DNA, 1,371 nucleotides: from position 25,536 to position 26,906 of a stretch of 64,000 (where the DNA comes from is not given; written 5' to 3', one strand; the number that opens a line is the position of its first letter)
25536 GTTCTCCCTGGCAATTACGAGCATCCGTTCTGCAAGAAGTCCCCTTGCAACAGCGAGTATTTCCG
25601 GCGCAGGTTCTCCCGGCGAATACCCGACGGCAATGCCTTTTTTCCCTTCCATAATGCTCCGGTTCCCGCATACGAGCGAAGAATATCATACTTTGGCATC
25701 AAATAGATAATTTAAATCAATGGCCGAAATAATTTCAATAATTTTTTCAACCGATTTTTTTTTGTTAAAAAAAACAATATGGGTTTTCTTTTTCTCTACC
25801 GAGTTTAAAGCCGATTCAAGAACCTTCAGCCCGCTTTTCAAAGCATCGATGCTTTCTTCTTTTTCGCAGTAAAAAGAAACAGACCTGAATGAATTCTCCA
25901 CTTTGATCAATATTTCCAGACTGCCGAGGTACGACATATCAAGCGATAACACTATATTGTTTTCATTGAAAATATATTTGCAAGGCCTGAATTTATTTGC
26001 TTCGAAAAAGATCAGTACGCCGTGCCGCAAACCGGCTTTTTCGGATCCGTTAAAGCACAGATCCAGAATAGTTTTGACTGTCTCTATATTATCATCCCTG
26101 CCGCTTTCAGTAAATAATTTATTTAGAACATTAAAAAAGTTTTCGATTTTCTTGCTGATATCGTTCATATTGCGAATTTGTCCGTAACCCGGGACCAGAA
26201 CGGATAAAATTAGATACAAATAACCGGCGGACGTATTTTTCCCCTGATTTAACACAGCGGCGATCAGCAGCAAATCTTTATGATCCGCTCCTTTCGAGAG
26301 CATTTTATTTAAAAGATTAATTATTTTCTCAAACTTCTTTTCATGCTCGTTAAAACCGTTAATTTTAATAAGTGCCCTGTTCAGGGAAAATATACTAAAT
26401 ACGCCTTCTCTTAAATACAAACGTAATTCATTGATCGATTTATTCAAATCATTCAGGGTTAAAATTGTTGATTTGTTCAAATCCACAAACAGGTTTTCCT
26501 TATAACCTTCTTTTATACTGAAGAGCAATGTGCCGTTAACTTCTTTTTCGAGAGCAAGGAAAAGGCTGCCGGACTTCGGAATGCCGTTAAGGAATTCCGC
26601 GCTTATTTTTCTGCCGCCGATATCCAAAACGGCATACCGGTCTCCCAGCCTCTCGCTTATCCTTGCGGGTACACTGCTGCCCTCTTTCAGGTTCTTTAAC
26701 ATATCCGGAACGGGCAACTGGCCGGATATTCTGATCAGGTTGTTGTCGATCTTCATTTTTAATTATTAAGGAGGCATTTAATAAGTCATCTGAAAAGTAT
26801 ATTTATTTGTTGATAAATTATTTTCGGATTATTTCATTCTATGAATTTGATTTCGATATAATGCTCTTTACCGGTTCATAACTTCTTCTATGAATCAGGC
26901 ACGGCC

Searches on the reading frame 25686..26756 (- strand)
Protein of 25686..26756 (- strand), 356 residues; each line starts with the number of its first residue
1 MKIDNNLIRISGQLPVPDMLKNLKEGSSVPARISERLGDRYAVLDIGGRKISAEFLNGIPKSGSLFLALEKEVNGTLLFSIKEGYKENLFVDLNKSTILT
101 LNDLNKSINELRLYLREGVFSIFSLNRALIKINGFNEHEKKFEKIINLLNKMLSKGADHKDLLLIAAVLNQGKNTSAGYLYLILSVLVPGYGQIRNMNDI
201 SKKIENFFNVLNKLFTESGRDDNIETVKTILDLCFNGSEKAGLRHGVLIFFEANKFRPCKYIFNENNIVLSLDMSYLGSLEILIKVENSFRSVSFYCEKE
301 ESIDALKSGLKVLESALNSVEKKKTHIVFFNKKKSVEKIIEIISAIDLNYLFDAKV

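Call 58: search_protein_families(library=pfam, proteins=[window:25686-26756:-], max_evalue=0.00001)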
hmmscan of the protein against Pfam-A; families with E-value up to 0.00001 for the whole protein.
window:25686-26756:- (356 aa): 1 family
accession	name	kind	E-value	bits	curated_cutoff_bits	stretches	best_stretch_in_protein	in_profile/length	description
PF02120.21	Flg_hook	-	3.8e-06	27.1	29.8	1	265-319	12-66/85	Flagellar hook-length control protein FliK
